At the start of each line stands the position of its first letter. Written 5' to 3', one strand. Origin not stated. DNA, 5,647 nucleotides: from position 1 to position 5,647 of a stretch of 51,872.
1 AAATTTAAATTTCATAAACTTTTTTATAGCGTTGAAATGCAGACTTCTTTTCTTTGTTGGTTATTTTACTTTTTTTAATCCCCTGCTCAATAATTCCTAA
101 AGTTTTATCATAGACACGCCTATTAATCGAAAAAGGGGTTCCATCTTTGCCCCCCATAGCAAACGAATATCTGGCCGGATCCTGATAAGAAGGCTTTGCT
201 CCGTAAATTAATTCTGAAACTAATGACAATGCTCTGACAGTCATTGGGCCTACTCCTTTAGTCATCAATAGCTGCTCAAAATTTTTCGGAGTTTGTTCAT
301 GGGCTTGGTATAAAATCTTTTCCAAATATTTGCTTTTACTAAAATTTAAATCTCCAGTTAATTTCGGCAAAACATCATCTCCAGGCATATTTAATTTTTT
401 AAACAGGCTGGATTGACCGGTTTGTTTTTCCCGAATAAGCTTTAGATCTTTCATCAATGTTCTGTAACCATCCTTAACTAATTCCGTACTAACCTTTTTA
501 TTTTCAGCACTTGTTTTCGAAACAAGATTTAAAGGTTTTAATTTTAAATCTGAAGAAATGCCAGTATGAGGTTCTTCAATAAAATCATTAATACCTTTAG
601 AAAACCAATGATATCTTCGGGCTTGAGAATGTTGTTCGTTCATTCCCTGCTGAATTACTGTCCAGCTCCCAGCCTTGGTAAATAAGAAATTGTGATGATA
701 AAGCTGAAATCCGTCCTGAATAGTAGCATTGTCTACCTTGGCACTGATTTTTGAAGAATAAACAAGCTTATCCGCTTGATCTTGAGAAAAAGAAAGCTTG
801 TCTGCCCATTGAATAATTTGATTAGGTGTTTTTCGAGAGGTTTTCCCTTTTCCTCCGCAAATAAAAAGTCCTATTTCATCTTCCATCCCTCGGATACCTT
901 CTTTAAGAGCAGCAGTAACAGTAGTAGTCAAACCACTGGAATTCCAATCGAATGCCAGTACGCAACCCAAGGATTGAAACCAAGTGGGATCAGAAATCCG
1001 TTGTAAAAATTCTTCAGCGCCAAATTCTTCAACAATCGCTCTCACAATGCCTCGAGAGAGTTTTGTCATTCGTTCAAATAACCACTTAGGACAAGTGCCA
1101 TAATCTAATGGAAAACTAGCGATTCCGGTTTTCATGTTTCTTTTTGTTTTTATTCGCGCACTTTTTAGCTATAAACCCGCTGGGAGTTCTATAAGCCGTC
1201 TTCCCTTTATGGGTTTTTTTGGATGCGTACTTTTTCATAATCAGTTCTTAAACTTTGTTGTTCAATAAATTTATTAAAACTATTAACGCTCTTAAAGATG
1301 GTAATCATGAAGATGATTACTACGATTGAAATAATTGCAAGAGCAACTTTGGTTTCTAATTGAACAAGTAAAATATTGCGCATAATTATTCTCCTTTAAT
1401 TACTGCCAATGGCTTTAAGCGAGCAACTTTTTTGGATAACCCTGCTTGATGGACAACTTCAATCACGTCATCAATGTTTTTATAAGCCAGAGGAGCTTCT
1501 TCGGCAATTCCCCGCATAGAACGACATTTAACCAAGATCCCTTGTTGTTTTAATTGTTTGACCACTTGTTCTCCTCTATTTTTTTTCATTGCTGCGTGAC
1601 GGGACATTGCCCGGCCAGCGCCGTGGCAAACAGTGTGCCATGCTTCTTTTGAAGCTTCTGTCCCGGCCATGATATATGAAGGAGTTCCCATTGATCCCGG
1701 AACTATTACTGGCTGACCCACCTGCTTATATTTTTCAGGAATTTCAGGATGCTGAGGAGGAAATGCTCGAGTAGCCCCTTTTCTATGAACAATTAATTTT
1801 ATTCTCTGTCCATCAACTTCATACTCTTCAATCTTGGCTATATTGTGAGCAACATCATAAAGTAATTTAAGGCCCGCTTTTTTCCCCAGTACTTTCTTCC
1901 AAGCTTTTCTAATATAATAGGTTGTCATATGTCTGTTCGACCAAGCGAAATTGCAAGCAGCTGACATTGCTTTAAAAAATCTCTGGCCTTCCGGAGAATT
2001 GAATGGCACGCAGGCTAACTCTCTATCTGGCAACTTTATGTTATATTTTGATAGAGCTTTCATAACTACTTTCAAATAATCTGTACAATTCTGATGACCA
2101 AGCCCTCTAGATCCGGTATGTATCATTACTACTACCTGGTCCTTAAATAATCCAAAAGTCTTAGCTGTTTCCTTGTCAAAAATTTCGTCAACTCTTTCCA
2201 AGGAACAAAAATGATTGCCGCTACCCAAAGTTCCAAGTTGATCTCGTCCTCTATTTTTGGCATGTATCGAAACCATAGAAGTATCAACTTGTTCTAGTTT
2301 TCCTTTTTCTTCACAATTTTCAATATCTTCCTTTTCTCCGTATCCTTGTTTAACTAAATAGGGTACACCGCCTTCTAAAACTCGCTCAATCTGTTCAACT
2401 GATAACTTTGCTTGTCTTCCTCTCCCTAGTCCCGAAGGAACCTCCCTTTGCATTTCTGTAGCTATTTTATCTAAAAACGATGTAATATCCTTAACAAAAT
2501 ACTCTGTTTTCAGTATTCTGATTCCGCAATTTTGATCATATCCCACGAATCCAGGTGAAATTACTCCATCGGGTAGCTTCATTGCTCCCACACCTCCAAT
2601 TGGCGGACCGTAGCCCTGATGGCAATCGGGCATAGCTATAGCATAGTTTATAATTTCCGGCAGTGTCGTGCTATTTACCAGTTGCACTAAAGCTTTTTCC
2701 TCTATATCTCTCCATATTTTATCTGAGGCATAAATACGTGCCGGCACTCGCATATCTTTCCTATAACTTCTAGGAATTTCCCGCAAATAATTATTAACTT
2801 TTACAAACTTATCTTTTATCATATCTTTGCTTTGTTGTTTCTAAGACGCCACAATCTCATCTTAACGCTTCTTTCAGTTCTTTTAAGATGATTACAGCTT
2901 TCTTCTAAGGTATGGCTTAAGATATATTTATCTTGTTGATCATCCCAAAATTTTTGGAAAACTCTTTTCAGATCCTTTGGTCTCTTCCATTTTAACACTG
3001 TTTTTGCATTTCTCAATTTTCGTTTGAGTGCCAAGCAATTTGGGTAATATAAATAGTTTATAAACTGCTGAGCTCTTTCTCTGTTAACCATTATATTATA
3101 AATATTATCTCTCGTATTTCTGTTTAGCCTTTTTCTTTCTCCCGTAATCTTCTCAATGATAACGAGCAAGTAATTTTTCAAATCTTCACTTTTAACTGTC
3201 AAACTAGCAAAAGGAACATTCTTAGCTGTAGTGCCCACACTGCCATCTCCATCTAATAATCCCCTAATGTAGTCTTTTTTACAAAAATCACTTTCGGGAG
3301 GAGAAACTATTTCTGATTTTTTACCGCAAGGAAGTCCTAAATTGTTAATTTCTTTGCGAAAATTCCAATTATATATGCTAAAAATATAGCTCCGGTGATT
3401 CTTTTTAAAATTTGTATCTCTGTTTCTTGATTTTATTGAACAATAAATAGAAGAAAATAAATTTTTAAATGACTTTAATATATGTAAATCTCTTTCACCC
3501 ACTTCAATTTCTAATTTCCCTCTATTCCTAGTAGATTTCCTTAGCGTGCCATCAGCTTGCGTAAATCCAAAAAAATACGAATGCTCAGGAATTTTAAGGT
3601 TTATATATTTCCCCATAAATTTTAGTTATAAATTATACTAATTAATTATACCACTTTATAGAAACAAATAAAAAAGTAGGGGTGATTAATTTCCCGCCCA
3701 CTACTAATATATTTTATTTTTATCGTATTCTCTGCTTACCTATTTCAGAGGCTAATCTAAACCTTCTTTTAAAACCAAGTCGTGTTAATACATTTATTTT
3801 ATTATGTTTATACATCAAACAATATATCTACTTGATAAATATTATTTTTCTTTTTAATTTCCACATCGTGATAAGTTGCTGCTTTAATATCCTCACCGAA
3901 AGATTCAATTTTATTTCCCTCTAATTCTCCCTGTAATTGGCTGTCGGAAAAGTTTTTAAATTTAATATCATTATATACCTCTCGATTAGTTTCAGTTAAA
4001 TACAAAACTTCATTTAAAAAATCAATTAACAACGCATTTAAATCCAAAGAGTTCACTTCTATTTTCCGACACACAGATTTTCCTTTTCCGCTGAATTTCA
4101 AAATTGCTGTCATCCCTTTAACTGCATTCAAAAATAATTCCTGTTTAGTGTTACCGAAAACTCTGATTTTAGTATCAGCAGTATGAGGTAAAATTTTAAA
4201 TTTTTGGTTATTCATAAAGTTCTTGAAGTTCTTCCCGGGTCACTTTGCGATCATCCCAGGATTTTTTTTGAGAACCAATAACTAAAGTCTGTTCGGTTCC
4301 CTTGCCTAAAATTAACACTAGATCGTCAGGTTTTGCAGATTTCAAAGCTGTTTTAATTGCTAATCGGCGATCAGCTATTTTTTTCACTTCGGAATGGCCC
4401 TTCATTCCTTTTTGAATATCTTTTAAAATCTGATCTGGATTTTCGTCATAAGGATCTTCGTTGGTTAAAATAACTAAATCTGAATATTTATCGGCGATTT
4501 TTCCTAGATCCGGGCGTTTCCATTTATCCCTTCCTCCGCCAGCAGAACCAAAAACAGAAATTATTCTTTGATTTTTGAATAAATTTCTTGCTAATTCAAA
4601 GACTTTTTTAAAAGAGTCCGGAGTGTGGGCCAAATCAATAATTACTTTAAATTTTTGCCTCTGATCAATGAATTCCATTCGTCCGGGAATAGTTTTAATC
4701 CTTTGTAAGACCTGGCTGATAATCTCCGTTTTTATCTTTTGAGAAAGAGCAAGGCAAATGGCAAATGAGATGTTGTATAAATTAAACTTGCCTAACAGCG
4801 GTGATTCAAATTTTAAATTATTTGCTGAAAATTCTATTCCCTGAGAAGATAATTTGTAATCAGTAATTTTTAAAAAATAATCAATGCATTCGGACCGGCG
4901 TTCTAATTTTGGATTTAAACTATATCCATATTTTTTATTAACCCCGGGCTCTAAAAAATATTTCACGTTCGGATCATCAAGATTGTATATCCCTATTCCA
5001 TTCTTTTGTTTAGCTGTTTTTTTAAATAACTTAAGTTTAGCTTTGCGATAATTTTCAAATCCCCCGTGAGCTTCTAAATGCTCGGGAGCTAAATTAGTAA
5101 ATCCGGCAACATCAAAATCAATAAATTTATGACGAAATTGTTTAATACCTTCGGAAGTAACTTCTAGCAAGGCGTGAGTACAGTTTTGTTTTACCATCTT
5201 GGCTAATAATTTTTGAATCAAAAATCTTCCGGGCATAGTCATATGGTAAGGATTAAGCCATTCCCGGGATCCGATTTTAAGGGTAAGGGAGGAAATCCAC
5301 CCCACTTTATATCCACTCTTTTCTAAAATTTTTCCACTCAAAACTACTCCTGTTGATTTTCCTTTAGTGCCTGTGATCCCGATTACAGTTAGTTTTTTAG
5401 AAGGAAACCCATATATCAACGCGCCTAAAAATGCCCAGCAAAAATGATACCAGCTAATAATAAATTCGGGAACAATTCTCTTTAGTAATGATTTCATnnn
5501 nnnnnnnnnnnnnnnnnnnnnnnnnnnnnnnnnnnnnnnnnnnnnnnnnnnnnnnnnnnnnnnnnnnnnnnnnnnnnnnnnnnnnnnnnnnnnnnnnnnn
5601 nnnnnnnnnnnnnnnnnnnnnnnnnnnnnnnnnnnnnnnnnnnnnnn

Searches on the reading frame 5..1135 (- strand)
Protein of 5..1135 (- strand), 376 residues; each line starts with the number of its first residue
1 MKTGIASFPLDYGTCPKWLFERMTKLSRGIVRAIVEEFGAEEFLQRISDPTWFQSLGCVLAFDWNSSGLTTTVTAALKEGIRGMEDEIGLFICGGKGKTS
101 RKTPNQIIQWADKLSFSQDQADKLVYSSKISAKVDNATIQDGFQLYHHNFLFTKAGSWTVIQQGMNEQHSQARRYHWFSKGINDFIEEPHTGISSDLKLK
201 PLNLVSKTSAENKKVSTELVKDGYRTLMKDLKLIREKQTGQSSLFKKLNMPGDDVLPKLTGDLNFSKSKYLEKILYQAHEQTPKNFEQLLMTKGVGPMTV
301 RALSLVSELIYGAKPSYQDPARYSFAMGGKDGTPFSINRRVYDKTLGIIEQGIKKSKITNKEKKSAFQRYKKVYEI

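Call 41: search_protein_families(library=pfam, proteins=[window:5-1135:-], max_evalue=0.0001)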
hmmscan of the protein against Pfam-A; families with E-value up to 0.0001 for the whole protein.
window:5-1135:- (376 aa): 1 family
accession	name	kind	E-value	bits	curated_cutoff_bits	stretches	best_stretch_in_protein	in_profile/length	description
PF05559.16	DUF763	-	1.9e-129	432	35.5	1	4-337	1-319/319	Protein of unknown function (DUF763)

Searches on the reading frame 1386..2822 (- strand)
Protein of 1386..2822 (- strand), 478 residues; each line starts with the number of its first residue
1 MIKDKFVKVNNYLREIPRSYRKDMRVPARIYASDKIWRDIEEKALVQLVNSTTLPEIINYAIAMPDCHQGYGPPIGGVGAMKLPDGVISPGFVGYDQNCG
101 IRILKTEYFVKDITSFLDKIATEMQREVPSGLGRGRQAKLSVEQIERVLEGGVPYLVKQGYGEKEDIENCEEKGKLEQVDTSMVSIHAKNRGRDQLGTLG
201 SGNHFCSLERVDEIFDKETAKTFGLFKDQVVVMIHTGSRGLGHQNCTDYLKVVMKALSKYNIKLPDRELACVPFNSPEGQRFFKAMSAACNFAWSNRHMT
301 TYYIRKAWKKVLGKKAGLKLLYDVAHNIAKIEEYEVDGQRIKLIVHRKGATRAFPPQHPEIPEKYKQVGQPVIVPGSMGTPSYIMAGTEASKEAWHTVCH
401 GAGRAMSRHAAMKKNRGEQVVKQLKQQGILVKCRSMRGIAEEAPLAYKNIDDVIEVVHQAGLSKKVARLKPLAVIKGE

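Call 41: search_protein_families(library=pfam, proteins=[window:1386-2822:-], max_evalue=0.0001)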
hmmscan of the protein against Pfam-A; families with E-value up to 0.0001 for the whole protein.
window:1386-2822:- (478 aa): 1 family
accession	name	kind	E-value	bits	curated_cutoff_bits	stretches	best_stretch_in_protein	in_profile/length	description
PF01139.22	RtcB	-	1.4e-164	548.8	27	1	47-477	1-426/426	tRNA-splicing ligase RtcB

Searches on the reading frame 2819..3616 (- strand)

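Call 41: search_protein_families(library=pfam, proteins=[window:2819-3616:-], max_evalue=0.0001)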
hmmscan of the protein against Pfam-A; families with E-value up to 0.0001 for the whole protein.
window:2819-3616:- (265 aa): 1 family
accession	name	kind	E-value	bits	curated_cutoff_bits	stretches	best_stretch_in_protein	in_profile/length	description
PF14528.11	LAGLIDADG_3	-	8.7e-10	39.2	22.5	1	115-187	5-79/82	LAGLIDADG-like domain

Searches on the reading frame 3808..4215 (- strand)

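Call 41: search_protein_families(library=pfam, proteins=[window:3808-4215:-], max_evalue=0.0001)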
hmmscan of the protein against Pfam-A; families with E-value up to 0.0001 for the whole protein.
window:3808-4215:- (135 aa): 1 family
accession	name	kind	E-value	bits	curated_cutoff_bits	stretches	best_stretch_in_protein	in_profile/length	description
PF01951.21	Archease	-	3.8e-30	105.4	25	1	6-135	1-136/136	Archease protein family (MTH1598/TM1083)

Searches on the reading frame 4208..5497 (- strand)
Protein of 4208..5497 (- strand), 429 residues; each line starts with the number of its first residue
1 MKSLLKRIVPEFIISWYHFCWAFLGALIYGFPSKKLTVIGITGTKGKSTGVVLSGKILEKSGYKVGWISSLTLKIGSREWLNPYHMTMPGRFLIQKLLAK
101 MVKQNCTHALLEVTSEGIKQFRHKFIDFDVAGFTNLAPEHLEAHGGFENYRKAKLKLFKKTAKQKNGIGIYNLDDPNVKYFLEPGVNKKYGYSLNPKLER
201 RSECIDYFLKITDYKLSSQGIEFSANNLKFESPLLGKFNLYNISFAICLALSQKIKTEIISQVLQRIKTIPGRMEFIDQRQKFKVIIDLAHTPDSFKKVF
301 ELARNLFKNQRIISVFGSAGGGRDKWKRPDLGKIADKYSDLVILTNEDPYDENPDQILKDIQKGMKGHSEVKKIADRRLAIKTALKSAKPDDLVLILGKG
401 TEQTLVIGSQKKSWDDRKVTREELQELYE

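Call 41: search_protein_families(library=pfam, proteins=[window:4208-5497:-], max_evalue=0.0001)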
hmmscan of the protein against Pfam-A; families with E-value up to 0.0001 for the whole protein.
window:4208-5497:- (429 aa): 2 families
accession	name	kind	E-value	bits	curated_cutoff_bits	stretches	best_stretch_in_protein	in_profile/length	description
PF08245.18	Mur_ligase_M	-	7.9e-38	130.9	24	1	41-250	1-200/200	Mur ligase middle domain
PF02875.26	Mur_ligase_C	-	4.6e-30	105.5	28.4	1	272-400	1-127/127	Mur ligase, glutamate ligase domain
